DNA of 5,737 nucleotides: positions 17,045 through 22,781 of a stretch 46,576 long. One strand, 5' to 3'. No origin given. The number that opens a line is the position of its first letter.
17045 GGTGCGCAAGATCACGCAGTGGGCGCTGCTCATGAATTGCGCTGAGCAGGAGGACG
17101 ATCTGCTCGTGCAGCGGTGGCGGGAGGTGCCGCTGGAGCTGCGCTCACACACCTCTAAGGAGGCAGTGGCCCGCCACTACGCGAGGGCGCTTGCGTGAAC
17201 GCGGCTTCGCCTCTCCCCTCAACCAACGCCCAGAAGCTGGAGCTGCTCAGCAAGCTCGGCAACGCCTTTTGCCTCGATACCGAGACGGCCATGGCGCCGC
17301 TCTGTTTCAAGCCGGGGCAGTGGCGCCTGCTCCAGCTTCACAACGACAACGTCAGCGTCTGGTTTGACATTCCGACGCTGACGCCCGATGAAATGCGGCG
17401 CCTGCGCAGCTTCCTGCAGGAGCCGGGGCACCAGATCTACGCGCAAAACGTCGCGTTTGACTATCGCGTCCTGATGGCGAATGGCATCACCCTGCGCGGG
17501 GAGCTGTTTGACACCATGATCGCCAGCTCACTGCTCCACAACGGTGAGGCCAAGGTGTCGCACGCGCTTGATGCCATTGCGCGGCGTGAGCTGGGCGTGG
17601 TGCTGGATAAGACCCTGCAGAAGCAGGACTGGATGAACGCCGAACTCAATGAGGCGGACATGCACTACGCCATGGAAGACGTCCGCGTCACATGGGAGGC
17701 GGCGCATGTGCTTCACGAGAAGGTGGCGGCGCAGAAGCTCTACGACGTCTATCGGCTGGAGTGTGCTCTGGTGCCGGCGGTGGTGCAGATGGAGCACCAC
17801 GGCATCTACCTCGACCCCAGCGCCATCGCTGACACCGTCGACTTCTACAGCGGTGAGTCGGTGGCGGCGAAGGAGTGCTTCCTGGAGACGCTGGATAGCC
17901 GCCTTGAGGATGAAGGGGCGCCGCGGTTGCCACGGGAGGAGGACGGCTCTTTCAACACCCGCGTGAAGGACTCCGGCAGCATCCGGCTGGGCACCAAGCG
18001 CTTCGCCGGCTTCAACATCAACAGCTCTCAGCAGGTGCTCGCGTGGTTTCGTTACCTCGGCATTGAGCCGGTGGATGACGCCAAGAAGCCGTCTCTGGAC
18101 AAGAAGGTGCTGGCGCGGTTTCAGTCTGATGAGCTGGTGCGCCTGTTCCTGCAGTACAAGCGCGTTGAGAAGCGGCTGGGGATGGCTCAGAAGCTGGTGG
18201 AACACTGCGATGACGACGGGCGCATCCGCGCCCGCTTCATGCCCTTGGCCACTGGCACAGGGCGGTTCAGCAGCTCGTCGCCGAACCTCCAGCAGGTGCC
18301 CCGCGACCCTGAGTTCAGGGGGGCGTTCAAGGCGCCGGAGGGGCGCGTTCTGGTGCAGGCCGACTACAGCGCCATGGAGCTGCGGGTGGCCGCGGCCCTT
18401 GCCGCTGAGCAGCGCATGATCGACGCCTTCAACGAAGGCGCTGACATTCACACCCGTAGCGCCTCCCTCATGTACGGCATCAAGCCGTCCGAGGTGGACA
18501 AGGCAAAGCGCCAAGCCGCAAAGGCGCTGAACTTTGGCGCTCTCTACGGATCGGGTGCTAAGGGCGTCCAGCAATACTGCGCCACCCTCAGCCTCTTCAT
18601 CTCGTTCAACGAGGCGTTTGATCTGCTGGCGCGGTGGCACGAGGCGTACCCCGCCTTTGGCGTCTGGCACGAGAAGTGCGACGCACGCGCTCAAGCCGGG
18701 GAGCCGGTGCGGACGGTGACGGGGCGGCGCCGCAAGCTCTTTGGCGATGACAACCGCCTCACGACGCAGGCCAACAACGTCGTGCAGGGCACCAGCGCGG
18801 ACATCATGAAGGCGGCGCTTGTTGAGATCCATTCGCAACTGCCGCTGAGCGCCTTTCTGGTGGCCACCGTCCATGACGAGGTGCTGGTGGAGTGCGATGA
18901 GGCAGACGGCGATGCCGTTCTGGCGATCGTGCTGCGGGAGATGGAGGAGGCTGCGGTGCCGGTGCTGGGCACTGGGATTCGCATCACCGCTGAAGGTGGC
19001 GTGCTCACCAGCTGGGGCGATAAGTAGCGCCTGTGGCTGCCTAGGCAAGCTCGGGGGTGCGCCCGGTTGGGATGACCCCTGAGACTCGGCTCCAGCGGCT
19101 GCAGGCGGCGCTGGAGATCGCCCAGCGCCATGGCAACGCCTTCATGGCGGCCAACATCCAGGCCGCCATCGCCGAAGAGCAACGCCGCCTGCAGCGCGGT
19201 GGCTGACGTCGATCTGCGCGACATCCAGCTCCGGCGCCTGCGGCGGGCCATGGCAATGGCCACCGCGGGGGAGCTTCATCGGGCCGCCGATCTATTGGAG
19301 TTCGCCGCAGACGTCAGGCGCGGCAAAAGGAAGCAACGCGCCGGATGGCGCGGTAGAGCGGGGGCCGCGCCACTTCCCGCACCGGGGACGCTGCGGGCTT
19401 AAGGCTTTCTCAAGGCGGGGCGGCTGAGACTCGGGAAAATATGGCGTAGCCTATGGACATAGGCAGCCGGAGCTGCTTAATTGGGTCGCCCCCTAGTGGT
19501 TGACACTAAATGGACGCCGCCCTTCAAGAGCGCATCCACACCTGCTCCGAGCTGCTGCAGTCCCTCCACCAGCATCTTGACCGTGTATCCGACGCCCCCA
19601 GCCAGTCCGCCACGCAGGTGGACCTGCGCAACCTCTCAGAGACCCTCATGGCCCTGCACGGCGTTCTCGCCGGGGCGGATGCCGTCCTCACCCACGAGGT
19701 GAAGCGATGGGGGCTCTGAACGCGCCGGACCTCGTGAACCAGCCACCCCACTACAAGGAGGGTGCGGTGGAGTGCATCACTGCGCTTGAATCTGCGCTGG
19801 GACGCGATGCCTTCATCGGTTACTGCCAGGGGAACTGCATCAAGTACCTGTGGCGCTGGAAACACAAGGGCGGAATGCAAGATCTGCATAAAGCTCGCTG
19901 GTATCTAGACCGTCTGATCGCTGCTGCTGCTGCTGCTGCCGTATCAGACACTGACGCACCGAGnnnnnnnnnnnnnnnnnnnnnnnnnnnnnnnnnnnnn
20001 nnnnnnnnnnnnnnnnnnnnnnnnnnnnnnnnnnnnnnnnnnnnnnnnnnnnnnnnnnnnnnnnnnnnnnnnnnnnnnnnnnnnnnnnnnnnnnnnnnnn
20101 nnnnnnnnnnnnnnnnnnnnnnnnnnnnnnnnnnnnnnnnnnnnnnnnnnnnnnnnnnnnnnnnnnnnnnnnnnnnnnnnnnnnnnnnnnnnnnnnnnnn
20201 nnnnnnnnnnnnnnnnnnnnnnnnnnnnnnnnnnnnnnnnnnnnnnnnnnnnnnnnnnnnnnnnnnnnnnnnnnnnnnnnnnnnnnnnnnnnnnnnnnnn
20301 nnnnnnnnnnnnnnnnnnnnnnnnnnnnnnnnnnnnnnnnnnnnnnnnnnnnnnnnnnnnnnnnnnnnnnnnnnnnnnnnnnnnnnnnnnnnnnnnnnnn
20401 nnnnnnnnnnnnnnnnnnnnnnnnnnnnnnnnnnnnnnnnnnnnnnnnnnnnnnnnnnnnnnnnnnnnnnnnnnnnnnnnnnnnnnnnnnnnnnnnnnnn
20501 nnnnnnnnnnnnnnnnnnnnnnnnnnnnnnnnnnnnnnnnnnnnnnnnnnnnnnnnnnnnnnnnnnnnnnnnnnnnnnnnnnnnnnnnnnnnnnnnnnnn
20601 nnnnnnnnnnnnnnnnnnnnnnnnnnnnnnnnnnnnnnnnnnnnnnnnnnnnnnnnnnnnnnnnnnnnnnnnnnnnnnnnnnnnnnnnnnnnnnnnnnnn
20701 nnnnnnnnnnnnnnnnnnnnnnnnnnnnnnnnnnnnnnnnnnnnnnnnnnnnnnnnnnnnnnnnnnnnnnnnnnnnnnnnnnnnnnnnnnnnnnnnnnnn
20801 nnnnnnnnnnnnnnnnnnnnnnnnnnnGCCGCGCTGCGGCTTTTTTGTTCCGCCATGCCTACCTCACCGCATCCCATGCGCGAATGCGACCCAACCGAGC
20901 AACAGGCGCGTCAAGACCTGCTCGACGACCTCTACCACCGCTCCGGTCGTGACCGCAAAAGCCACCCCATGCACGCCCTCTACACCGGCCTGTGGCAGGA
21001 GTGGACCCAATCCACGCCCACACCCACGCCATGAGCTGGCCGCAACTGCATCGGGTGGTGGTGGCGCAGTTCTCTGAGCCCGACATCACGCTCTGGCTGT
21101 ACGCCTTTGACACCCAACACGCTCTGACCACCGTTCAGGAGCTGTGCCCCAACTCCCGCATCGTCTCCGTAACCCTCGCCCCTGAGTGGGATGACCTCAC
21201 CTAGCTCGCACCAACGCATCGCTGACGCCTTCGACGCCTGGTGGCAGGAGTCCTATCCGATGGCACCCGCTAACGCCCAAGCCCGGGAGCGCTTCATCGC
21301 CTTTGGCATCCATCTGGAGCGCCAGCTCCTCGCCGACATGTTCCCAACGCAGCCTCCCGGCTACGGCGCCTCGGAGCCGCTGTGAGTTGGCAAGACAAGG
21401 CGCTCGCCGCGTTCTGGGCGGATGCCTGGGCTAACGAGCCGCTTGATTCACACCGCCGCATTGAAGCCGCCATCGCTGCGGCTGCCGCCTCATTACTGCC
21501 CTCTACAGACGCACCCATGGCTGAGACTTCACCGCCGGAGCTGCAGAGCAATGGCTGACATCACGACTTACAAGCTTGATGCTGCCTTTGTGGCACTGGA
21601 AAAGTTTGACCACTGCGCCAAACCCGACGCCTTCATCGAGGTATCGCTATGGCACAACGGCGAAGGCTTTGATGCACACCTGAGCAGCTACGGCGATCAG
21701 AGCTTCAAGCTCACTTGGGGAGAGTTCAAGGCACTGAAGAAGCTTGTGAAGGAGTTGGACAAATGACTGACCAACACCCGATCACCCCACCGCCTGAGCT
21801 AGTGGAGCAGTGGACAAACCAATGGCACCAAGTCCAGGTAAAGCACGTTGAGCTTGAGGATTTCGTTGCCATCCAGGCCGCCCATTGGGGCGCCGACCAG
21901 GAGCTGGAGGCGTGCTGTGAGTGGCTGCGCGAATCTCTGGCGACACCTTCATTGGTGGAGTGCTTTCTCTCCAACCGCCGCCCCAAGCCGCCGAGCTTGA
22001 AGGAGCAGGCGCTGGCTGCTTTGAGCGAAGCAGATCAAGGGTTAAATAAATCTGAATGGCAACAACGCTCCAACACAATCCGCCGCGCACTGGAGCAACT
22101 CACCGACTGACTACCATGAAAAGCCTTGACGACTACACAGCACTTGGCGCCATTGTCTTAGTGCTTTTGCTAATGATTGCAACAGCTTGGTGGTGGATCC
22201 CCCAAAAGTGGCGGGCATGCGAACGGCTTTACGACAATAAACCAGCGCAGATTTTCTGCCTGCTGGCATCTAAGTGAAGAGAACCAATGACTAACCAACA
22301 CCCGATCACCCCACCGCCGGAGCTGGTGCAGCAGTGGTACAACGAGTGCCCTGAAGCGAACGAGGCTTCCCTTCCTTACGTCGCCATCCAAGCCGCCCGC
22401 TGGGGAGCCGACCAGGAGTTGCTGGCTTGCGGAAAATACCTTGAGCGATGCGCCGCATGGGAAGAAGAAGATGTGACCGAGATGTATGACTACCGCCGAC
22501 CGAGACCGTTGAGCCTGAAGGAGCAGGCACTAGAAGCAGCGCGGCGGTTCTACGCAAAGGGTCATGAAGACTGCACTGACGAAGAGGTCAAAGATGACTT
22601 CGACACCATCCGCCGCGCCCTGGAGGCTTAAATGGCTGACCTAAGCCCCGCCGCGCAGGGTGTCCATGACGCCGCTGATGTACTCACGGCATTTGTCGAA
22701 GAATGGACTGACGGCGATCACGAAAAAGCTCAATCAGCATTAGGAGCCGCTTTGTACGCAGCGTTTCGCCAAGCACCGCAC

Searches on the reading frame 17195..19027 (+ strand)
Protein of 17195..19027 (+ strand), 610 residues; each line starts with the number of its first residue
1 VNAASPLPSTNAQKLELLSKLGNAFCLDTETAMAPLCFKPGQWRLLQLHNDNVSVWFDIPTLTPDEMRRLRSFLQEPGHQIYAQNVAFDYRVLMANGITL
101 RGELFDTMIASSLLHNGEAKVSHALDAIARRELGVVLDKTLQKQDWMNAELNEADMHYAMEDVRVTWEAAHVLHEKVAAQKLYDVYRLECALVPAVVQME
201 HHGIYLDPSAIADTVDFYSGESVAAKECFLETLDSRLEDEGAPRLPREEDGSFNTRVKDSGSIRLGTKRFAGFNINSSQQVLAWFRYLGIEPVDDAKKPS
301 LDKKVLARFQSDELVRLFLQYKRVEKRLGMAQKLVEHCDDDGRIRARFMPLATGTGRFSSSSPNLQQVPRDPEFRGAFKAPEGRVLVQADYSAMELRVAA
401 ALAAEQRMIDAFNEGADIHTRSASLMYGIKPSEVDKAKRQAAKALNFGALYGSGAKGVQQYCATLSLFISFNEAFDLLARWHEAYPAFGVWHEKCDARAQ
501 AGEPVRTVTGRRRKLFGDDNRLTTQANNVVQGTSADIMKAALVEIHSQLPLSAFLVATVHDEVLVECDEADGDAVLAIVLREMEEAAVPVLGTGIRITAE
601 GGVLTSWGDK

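Call 19: search_protein_families(library=pfam, proteins=[window:17195-19027:+], max_evalue=0.01)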
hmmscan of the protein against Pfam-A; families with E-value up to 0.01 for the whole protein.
window:17195-19027:+ (610 aa): 2 families
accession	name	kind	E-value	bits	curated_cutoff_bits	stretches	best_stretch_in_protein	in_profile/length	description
PF00476.26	DNA_pol_A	-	7.6e-73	246.1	34.3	1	272-608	29-380/381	DNA polymerase family A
PF01612.26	DNA_pol_A_exo1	-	2e-20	73.8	23.6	1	10-177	6-172/173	3'-5' exonuclease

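Call 36: find_related_loci(query=window:17195-19027:+, collection=viral_contigs, flank=10000)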
Query window:17195-19027:+ (610 aa) in viral_contigs; peptide patterns used: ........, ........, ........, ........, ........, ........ (x = any residue, [..] = any of these).
13 stretches matched a pattern; 11 encode a relative of the query (tblastn E <= 1e-3); 11 distinct loci.
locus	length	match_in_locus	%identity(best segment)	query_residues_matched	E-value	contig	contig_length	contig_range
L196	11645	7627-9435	91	8-610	0e+0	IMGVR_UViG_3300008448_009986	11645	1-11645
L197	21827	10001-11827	74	1-610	0e+0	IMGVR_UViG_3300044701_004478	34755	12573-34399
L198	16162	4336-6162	74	1-610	0e+0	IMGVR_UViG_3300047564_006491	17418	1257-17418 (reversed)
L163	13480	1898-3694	70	18-610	0e+0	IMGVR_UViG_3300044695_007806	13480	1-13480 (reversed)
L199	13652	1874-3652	48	18-608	2e-168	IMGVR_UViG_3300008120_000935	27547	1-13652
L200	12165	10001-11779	48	21-609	2e-164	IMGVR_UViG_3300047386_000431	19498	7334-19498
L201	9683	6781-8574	46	16-608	3e-155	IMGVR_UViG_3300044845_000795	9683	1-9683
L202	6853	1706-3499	46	16-608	1e-155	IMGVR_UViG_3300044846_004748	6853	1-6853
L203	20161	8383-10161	45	18-608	6e-153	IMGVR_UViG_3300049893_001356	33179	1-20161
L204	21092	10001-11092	26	273-609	9e-26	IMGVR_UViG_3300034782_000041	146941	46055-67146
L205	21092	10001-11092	26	273-609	9e-26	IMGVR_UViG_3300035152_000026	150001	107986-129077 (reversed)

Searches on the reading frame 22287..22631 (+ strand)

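Call 19: search_protein_families(library=pfam, proteins=[window:22287-22631:+], max_evalue=0.01)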
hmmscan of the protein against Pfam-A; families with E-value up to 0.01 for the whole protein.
window:22287-22631:+ (114 aa): 0 families

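Call 42: search_protein_families(library=phrogs, proteins=[window:22287-22631:+], max_evalue=0.01)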
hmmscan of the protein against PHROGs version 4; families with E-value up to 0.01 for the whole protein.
window:22287-22631:+ (114 aa): 1 family
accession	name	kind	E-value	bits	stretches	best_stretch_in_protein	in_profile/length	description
phrog_32006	-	unknown function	7.3e-20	72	1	1-87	2-92/116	-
